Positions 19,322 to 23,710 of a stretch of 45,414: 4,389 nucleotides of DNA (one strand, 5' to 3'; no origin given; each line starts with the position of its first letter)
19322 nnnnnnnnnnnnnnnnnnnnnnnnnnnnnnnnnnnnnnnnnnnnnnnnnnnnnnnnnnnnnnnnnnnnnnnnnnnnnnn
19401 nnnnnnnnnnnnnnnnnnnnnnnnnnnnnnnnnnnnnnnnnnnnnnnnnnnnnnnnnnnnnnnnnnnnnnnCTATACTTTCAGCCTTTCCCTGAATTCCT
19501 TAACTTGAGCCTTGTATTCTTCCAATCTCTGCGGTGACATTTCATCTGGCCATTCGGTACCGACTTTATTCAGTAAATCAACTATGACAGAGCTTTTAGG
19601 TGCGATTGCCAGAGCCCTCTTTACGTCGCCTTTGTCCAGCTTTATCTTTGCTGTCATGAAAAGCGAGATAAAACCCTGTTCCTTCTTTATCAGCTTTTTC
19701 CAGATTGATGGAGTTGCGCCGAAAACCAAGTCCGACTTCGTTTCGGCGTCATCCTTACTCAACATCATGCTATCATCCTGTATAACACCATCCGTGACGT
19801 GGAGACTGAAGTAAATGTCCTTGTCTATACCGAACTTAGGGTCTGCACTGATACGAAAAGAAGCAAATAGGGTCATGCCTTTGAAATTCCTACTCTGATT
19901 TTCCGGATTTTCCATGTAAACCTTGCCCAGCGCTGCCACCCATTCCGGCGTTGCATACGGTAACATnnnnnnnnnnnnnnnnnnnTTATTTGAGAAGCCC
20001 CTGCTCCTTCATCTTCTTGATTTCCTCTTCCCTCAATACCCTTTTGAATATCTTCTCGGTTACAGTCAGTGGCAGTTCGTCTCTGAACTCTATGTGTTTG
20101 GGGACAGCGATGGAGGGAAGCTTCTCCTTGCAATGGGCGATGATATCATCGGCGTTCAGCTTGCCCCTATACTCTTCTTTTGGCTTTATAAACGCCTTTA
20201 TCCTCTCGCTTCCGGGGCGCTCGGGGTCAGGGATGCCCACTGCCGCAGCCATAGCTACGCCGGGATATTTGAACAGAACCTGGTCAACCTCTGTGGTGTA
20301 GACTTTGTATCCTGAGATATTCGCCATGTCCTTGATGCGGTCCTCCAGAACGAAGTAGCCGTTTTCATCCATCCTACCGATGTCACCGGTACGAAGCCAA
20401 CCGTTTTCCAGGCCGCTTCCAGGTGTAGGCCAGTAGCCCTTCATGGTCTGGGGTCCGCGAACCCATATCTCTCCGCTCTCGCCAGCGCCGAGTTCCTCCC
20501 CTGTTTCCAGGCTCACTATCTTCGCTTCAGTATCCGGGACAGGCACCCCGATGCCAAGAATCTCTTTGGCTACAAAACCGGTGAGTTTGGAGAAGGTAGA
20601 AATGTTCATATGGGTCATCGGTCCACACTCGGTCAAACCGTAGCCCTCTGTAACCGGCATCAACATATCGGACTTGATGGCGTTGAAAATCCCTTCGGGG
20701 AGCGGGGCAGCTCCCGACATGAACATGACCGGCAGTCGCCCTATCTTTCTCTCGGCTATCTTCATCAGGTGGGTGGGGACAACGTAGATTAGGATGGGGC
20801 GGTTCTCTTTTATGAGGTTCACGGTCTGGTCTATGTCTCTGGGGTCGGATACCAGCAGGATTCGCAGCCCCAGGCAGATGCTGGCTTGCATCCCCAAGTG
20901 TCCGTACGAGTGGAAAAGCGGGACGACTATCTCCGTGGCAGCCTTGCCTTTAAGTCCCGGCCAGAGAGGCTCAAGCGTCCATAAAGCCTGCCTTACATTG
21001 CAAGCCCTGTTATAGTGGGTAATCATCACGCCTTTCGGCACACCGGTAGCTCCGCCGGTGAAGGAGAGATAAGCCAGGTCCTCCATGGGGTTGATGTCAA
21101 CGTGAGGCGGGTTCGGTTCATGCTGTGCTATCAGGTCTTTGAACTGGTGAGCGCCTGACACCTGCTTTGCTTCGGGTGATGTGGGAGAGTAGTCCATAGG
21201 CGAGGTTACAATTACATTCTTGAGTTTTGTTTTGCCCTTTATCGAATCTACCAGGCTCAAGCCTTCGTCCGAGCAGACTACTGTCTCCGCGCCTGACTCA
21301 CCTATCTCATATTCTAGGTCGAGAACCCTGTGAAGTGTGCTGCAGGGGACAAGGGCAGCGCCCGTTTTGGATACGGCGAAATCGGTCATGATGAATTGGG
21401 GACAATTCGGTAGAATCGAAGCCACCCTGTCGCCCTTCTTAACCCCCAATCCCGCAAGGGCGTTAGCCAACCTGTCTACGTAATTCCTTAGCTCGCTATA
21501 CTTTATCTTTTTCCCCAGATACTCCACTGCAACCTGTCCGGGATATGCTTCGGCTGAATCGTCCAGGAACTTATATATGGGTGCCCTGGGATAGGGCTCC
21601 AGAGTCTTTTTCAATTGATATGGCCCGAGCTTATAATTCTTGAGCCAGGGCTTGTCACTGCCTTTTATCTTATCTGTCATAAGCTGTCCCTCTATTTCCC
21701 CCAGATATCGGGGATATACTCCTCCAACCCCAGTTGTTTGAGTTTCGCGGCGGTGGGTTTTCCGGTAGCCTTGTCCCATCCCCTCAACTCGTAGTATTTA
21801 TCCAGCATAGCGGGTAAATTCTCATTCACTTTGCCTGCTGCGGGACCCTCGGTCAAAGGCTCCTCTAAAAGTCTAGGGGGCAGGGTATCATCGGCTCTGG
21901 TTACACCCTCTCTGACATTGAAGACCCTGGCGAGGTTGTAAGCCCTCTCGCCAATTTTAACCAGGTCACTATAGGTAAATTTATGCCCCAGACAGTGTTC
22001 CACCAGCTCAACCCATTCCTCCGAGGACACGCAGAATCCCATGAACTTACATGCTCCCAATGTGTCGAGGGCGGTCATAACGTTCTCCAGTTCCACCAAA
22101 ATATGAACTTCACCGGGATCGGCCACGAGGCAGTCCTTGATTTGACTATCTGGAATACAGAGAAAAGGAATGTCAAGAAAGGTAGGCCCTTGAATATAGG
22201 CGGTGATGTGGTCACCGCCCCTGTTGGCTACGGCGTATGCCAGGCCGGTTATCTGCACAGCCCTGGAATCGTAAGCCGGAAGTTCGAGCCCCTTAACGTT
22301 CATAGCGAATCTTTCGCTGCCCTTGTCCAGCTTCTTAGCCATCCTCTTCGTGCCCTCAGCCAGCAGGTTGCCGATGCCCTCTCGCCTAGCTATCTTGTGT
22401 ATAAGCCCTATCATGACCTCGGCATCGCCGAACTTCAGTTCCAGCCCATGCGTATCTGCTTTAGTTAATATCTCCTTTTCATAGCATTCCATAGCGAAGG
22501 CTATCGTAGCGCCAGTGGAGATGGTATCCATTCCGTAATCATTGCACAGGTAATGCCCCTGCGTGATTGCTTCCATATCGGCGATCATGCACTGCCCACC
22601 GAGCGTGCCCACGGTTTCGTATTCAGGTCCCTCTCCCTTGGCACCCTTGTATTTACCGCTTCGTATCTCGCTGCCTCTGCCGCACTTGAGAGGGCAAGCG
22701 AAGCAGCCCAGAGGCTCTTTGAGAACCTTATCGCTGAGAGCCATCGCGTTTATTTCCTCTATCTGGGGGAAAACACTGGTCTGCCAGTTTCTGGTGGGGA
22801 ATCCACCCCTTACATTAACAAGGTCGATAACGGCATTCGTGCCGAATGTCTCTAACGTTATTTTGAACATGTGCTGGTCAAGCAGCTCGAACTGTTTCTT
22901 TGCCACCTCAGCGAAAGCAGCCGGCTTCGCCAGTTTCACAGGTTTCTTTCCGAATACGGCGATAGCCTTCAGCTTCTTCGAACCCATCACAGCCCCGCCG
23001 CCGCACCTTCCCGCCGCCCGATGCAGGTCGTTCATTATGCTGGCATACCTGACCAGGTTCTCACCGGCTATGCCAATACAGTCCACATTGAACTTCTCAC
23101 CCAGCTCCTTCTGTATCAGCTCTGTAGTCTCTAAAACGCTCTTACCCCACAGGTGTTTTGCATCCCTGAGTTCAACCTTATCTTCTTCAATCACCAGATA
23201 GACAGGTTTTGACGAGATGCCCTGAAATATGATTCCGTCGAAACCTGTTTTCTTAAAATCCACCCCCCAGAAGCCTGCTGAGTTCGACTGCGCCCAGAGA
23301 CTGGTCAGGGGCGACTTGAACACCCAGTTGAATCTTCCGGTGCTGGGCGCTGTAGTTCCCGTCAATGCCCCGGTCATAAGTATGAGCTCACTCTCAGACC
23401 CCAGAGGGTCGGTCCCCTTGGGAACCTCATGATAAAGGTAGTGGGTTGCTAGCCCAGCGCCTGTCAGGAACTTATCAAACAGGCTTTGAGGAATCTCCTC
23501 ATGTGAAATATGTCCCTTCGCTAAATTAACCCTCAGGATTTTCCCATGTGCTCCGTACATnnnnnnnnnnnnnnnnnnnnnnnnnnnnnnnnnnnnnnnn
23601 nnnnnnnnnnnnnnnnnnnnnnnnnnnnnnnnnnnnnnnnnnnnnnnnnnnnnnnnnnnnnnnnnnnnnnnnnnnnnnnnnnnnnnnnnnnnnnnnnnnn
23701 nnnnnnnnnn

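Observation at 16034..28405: Anaerobic catabolic island combining paired CrtI-like flavoproteins, tungsten AOR, CoA ligase, SCP2 and an ATP-activated dehydratase/reductase-type enzyme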

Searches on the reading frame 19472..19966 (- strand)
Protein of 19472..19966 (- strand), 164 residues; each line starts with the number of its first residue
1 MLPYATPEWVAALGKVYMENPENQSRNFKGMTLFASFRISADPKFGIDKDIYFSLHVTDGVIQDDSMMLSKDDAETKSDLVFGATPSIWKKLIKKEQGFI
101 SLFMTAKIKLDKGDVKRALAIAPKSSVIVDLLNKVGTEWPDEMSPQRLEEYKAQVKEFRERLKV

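Call 3: search_protein_families(library=pfam, proteins=[window:19472-19966:-])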
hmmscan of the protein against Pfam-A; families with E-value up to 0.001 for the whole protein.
window:19472-19966:- (164 aa): 0 families

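Call 4: search_protein_families(library=ncbifam, proteins=[window:19472-19966:-])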
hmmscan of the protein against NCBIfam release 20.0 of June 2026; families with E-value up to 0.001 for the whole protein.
window:19472-19966:- (164 aa): 0 families

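Call 33: search_protein_families(library=pfam, proteins=[window:19472-19966:-], max_evalue=10)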
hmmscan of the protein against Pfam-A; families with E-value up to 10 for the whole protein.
window:19472-19966:- (164 aa): 1 family
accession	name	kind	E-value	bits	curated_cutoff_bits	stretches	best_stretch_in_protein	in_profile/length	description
PF02036.22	SCP2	-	0.0029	18.3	21.3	1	63-120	40-95/101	SCP-2 sterol transfer family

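Call 35: search_solved_structures(query=window:19472-19966:-, max_evalue=10)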
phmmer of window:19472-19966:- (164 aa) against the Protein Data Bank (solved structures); distinct sequences matched with E-value up to 10: 9.
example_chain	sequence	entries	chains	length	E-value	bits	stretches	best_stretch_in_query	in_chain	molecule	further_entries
1rwz_A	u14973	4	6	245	0.053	16.8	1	34-126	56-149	DNA polymerase sliding clamp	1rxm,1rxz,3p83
1wfr_A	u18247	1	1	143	0.16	15.2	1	36-129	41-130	Hypothetical Protein TT1886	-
2cx7_A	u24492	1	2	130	0.17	15.1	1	36-130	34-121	Sterol carrier protein 2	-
7s57_A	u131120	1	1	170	0.94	12.7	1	43-130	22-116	Class A sortase, sortase A chimera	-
7s4o_A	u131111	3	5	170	0.98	12.7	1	43-130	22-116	Sortase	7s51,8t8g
7s53_A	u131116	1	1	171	0.98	12.7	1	43-130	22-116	Class A sortase, sortase A chimera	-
7t8y_A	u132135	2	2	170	1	12.6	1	43-130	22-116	Sortase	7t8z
3fn5_A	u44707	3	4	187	1.3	12.3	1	43-130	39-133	Sortase A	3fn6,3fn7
7v6k_A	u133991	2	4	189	1.3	12.3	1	43-130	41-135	Sortase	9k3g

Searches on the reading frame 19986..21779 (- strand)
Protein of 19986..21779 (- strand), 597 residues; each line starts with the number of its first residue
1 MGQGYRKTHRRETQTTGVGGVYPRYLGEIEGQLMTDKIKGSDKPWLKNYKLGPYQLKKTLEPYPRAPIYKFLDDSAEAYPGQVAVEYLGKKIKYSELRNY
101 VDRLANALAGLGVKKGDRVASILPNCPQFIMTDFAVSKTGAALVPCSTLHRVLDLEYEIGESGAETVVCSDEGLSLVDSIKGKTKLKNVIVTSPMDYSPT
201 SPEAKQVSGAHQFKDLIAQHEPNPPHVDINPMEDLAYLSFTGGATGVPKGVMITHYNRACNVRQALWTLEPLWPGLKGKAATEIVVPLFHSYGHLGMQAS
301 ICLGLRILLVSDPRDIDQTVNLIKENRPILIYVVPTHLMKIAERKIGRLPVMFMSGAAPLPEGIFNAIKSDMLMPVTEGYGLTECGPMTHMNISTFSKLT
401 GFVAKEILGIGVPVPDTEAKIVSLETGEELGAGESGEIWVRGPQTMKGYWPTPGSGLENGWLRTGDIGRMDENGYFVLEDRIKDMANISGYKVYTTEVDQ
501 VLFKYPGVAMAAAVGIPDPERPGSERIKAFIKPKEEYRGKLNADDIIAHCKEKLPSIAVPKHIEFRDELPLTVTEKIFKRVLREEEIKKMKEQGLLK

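Call 3: search_protein_families(library=pfam, proteins=[window:19986-21779:-])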
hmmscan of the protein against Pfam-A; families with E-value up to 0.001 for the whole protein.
window:19986-21779:- (597 aa): 2 families
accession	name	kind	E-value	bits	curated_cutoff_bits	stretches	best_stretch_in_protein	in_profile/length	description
PF00501.34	AMP-binding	-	3.9e-78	263.4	29.9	1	73-450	2-384/384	AMP-binding enzyme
PF13193.12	AMP-binding_C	-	7.1e-16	59.3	24.5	1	497-576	1-76/76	AMP-binding enzyme C-terminal domain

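Call 4: search_protein_families(library=ncbifam, proteins=[window:19986-21779:-])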
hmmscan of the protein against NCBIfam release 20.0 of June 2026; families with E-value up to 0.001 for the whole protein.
window:19986-21779:- (597 aa): 105 families (the best 25 are shown)
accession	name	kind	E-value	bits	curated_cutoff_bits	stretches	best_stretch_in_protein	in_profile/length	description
NF006181.0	PRK08314.1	subfamily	4.9e-105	351.9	705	1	50-592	9-560/563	long-chain-fatty-acid--CoA ligase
NF004837.0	PRK06187.1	subfamily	7e-104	348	476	1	67-591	9-527/531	long-chain-fatty-acid--CoA ligase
NF005220.0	PRK06710.1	equivalog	2.4e-103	346.2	1116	1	42-591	4-558/563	long-chain-fatty-acid--CoA ligase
NF004114.0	PRK05605.1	equivalog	1.7e-93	313.9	766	1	38-590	10-573/575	long-chain-fatty-acid--CoA ligase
NF005463.0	PRK07059.1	subfamily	8.3e-87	291.9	869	1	42-585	2-555/557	long-chain-fatty-acid--CoA ligase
NF006523.0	PRK08974.1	equivalog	2.7e-86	289.9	884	2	232-592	205-559/561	long-chain-fatty-acid--CoA ligase FadD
NF004229.0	PRK05677.1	subfamily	2.6e-82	277.1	879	1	66-592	24-561/563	long-chain-fatty-acid--CoA ligase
NF004822.0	PRK06178.1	equivalog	9.4e-81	272.1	782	2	62-257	33-237/571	acyl-CoA synthetase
NF006442.0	PRK08751.1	equivalog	5.3e-75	252.9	1023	1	42-585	4-557/560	long-chain fatty acid--CoA ligase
NF006182.0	PRK08316.1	subfamily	1.1e-74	251.9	663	1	65-588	10-519/523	fatty acyl-CoA synthetase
NF009233.0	PRK12583.1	subfamily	1.3e-70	238.4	832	1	61-592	13-556/558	fatty acid CoA ligase family protein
NF005801.1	PRK07656.1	equivalog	5.5e-70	236.4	657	1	70-583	5-500/500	FadD3 family acyl-CoA ligase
NF005307.0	PRK06839.1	equivalog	5.1e-62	210.1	748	1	72-584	8-491/496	o-succinylbenzoate--CoA ligase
NF009139.0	PRK12492.1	equivalog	2.1e-61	208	1018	1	73-584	31-560/562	long-chain-fatty-acid--CoA ligase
NF005714.0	PRK07529.1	subfamily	2.2e-61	208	632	1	68-593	32-583/640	acyl-CoA synthetase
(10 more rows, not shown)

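Call 99: search_solved_structures(query=window:19986-21779:-, max_evalue=1e-30)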
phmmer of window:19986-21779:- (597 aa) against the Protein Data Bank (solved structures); distinct sequences matched with E-value up to 1e-30: 56.
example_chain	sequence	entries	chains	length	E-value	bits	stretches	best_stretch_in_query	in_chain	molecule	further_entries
8weu_A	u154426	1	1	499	1.8e-60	208.1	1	231-583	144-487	Fatty-acyl-CoA synthase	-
8wev_A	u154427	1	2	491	2e-60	208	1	232-583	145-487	Feruloyl-CoA Synthetase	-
3g7s_A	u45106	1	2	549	5e-58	200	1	90-587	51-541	Long-chain-fatty-acid--CoA ligase (FadD-1)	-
6qjz_A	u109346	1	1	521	2e-48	168.4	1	71-589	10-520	oxalyl CoA-synthetase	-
5ie0_A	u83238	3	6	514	2.6e-47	164.7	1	71-588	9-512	Oxalate--CoA ligase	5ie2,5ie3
4gxq_A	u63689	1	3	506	5.1e-47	163.7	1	80-585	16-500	Malonyl CoA synthetase, Benzoate-CoA ligase Chimeric protein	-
3r44_A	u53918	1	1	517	4.8e-46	160.5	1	91-585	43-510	fatty acyl CoA synthetase FADD13 (FATTY-ACYL-CoA SYNTHETASE)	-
3a9u_A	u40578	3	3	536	1.7e-45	158.7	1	92-585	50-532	4-coumarate--CoA ligase | 4-coumarate:CoA ligase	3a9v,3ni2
3tsy_A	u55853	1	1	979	6e-44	153.6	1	93-584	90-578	Fusion Protein 4-coumarate--CoA ligase 1, Resveratrol synthase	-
4gxr_A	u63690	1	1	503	7e-44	153.3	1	80-585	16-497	Malonyl CoA synthetase, Benzoate-CoA ligase Chimeric protein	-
7kyd_A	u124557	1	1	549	1.2e-43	152.5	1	93-591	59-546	Long-chain fatty-acyl-CoA synthetase CG6178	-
6k4c_A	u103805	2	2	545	5.7e-43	150.3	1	66-589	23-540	Ancestral luciferase AncLamp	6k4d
4fuq_A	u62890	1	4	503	8.9e-43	149.7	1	80-585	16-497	Malonyl CoA synthetase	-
4fut_A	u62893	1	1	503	5.8e-42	147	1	80-585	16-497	Malonyl CoA synthetase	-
2d1t_A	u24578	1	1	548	1.7e-41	145.5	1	89-585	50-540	Luciferin 4-monooxygenase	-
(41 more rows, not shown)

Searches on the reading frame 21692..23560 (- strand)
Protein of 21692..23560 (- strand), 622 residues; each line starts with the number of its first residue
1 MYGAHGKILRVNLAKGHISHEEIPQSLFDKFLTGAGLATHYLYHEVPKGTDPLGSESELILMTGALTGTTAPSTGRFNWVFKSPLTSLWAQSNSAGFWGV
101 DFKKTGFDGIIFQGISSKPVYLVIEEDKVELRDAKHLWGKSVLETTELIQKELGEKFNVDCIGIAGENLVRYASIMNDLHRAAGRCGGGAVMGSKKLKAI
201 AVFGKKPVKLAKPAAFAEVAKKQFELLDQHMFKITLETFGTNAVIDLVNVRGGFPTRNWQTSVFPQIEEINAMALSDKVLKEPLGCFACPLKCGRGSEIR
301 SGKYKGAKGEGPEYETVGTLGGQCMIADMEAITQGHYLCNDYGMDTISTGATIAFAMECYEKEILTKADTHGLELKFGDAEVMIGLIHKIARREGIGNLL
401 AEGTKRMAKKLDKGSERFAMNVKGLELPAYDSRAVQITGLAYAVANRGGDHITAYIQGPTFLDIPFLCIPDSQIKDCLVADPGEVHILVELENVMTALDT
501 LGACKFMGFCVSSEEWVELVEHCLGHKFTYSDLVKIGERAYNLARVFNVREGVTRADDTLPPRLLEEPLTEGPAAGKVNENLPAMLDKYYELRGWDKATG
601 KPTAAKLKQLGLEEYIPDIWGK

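Call 3: search_protein_families(library=pfam, proteins=[window:21692-23560:-])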
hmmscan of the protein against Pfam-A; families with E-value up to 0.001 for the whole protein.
window:21692-23560:- (622 aa): 2 families
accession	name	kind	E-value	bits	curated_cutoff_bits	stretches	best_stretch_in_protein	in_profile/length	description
PF01314.23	AFOR_C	-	6.3e-137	457.2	27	1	219-612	2-385/385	Aldehyde ferredoxin oxidoreductase, domains 2 & 3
PF02730.20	AFOR_N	-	7.5e-76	254.7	29.8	1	6-204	1-198/199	Aldehyde ferredoxin oxidoreductase, N-terminal domain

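Call 4: search_protein_families(library=ncbifam, proteins=[window:21692-23560:-])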
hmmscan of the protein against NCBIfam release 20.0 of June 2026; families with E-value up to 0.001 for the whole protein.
window:21692-23560:- (622 aa): 2 families
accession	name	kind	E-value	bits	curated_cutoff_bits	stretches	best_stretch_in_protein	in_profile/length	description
NF007354.0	PRK09849.1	equivalog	1.7e-67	228.5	868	2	2-222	6-225/703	aldehyde ferredoxin oxidoreductase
NF040818.1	GAPOR_Arch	equivalog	7.1e-09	34.5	1300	1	7-132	4-126/654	glyceraldehyde-3-phosphate:ferredoxin oxidoreductase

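Call 54: search_solved_structures(query=window:21692-23560:-, max_evalue=1e-10)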
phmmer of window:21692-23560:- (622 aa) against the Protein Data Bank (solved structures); distinct sequences matched with E-value up to 1e-10: 9.
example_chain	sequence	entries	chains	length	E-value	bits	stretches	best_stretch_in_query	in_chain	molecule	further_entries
1aor_A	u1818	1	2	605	3.5e-147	494.9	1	1-615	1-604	ALDEHYDE FERREDOXIN OXIDOREDUCTASE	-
9mqx_D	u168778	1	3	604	5.8e-142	477.6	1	1-613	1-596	Aldehyde:ferredoxin oxidoreductase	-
9g7j_A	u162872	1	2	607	3.3e-130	438.8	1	1-616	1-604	Aldehyde ferredoxin oxidoreductase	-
8c0z_A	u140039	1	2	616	2.2e-123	416.3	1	3-612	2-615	Aldehyde:ferredoxin oxidoreductase,tungsten-containing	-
1b25_A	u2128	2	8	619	3.7e-91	309.8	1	1-619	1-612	PROTEIN (FORMALDEHYDE FERREDOXIN OXIDOREDUCTASE) | FORMALDEHYDE FERREDOXIN OXIDOREDUCTASE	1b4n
9q1t_A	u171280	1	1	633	2.3e-88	300.6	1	3-611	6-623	Tungsten-dependent aldehyde oxidoreductase WOR83 from Haloferax volcanii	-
6x6u_A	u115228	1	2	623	3.9e-75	256.9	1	1-614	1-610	Formaldehyde:ferredoxin oxidoreductase wor5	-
6x1o_A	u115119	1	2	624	3.9e-75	256.9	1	1-614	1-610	Formaldehyde:ferredoxin oxidoreductase wor5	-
4z3w_A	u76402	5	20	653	5e-59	203.7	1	2-432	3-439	Benzoyl-CoA reductase, putative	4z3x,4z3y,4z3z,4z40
